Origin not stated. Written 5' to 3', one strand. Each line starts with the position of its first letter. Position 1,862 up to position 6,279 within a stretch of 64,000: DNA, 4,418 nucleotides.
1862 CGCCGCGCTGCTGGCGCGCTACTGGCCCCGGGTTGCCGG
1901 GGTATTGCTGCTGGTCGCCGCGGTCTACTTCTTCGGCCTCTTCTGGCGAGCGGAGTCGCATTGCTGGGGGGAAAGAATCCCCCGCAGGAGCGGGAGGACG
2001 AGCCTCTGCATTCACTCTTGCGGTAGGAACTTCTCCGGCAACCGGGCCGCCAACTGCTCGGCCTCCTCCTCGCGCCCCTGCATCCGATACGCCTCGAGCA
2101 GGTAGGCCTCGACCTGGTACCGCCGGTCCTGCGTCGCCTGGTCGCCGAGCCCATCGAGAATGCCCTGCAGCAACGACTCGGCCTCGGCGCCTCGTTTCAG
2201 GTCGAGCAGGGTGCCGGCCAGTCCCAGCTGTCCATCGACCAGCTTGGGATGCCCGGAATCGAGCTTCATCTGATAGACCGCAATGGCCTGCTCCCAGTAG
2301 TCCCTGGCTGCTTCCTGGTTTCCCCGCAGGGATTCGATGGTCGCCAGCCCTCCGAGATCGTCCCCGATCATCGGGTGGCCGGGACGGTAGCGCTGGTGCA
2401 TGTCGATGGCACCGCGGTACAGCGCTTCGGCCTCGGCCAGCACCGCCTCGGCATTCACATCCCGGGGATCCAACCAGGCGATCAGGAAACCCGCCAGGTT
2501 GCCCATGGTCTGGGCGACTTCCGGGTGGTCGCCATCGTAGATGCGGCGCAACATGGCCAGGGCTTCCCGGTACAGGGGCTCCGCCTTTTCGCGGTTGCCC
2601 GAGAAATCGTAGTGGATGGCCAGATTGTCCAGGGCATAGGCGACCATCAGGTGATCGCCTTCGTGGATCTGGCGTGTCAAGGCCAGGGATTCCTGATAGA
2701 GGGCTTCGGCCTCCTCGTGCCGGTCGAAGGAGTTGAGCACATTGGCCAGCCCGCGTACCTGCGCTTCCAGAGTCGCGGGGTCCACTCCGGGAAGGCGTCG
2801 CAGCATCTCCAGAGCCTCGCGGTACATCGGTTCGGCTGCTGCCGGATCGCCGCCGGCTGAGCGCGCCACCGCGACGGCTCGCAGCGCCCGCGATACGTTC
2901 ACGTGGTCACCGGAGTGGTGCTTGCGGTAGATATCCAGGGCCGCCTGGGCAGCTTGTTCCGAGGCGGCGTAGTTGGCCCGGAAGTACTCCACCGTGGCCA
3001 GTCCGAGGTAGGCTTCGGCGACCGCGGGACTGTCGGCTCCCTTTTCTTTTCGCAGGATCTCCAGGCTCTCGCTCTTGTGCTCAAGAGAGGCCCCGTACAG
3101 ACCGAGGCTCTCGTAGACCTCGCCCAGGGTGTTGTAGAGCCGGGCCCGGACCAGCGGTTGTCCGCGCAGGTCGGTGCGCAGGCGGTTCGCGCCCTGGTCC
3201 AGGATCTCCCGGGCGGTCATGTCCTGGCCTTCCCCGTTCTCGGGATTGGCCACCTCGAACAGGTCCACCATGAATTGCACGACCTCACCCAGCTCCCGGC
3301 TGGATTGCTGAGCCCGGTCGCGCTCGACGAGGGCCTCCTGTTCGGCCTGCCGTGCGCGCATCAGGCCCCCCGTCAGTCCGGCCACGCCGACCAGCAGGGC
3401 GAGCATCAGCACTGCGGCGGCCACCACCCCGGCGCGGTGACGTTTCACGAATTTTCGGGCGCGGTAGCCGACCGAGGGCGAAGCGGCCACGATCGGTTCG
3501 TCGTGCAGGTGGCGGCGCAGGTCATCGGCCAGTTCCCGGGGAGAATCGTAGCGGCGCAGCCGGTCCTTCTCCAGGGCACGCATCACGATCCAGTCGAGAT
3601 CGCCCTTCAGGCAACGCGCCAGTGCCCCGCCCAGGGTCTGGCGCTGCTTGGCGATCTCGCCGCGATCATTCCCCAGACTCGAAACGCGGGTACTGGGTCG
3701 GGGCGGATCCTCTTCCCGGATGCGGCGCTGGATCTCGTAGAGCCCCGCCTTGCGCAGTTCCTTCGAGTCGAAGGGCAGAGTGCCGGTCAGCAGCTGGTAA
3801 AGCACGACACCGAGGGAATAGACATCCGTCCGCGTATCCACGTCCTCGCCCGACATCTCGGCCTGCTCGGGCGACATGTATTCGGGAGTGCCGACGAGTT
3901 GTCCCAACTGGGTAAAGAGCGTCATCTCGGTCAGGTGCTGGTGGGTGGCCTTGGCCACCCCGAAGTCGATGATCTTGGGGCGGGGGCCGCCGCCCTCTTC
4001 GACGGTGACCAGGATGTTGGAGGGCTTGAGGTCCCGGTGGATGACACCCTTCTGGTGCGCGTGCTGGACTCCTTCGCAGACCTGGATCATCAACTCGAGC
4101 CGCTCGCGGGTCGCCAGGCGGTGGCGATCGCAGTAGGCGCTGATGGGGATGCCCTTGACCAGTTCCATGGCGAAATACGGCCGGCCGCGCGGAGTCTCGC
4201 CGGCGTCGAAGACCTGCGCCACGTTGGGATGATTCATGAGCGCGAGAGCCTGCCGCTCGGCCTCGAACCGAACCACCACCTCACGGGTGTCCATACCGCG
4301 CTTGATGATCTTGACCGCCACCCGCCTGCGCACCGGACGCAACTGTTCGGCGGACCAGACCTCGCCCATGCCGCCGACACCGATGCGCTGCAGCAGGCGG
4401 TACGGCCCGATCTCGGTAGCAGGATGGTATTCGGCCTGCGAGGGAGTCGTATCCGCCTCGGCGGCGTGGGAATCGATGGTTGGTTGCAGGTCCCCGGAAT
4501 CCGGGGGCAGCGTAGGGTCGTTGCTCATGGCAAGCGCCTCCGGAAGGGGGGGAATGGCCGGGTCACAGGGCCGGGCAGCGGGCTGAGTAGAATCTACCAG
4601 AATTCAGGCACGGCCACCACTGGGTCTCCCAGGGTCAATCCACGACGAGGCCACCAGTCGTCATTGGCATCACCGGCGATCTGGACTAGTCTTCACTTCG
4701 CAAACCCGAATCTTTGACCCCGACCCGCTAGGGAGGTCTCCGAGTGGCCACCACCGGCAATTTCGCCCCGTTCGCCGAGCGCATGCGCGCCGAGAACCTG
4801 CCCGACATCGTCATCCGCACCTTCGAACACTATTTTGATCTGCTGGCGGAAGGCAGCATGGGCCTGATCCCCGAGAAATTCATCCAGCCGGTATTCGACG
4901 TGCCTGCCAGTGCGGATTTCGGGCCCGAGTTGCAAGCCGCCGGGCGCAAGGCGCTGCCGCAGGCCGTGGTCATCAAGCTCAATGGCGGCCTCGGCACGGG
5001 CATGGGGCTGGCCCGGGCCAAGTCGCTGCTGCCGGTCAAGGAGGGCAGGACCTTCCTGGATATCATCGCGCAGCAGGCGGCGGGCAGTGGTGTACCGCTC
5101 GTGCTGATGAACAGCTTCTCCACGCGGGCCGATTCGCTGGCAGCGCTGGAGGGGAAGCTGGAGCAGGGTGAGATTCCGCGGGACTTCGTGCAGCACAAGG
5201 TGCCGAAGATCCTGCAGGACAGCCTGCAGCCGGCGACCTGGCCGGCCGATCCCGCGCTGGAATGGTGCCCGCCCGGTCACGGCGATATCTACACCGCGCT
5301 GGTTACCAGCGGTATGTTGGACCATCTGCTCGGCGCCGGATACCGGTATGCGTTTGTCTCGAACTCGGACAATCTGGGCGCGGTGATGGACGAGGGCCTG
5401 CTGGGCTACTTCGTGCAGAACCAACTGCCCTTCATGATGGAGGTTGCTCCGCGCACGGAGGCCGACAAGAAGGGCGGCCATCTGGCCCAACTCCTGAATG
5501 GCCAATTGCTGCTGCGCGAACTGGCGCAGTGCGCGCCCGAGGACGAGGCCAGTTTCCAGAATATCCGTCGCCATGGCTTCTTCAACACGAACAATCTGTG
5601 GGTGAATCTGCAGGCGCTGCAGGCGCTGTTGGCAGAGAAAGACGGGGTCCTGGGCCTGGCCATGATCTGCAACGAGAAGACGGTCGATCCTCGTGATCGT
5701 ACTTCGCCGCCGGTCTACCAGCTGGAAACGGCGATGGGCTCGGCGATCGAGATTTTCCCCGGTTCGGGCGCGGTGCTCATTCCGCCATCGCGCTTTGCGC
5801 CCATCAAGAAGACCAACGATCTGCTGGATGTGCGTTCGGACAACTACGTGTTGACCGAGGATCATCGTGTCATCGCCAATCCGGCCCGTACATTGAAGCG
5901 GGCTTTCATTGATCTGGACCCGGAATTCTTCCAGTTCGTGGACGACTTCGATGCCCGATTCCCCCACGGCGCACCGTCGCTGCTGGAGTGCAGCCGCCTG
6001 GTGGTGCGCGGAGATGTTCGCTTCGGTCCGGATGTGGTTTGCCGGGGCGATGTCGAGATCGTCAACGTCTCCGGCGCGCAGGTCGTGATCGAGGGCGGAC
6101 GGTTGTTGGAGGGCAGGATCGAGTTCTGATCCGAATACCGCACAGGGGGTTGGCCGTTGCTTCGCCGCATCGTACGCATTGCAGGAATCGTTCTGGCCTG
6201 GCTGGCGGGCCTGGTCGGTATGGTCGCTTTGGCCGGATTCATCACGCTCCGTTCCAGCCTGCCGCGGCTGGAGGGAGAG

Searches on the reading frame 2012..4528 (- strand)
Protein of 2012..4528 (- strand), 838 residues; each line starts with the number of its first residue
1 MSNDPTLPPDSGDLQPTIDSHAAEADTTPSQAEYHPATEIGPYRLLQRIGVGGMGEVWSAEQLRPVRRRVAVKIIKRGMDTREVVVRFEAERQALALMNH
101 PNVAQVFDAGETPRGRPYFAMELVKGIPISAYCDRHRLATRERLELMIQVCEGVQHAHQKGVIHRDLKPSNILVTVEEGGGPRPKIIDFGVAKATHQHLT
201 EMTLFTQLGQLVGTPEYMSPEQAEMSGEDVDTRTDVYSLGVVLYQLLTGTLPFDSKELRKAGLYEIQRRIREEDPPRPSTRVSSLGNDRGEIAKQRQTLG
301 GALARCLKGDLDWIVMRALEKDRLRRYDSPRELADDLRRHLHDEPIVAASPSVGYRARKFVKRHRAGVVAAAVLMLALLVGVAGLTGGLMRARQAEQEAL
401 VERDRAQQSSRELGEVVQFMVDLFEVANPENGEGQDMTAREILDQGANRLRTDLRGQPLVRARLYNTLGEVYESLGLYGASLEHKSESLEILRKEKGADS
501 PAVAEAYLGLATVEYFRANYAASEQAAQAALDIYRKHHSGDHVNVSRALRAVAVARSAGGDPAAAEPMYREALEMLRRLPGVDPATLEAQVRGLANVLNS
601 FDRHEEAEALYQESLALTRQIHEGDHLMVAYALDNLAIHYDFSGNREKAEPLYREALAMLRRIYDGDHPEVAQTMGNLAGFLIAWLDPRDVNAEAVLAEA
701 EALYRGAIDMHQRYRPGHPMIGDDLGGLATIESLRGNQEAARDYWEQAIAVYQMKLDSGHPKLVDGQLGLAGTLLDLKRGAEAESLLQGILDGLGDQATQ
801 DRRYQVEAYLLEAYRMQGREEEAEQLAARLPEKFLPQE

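Call 25: search_protein_families(library=pfam, proteins=[window:2012-4528:-], max_evalue=0.00001)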
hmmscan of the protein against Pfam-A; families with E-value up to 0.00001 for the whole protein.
window:2012-4528:- (838 aa): 7 families
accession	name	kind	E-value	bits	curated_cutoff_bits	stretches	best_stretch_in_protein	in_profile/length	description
PF13424.12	TPR_12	-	5.1e-46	155.2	30.1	5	589-661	5-76/77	Tetratricopeptide repeat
PF00069.31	Pkinase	-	9.7e-43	146.9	31.7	1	43-265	1-212/263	Protein kinase domain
PF13374.12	TPR_10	-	5.6e-27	93.4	27.5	1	629-670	1-42/42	Tetratricopeptide repeat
PF07714.23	PK_Tyr_Ser-Thr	-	8.3e-27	94.6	23.1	1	45-276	3-227/258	Protein tyrosine and serine/threonine kinase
PF24885.1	TPR_NPHP3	-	5.7e-26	91.8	100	1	460-554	97-191/239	Nephrocystin-3 TPR domain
PF17874.7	TPR_MalT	-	1.8e-08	34.5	45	0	622-833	32-231/336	MalT-like TPR region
PF12688.13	TPR_5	-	2.7e-06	28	24.2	0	551-617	6-67/119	Tetratrico peptide repeat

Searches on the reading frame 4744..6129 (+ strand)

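Call 25: search_protein_families(library=pfam, proteins=[window:4744-6129:+], max_evalue=0.00001)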
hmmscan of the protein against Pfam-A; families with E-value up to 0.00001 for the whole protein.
window:4744-6129:+ (461 aa): 1 family
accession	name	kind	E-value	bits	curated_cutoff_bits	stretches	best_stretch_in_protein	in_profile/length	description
PF01704.24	UDPGP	-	5.8e-117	391.3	22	1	63-433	43-412/413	UTP--glucose-1-phosphate uridylyltransferase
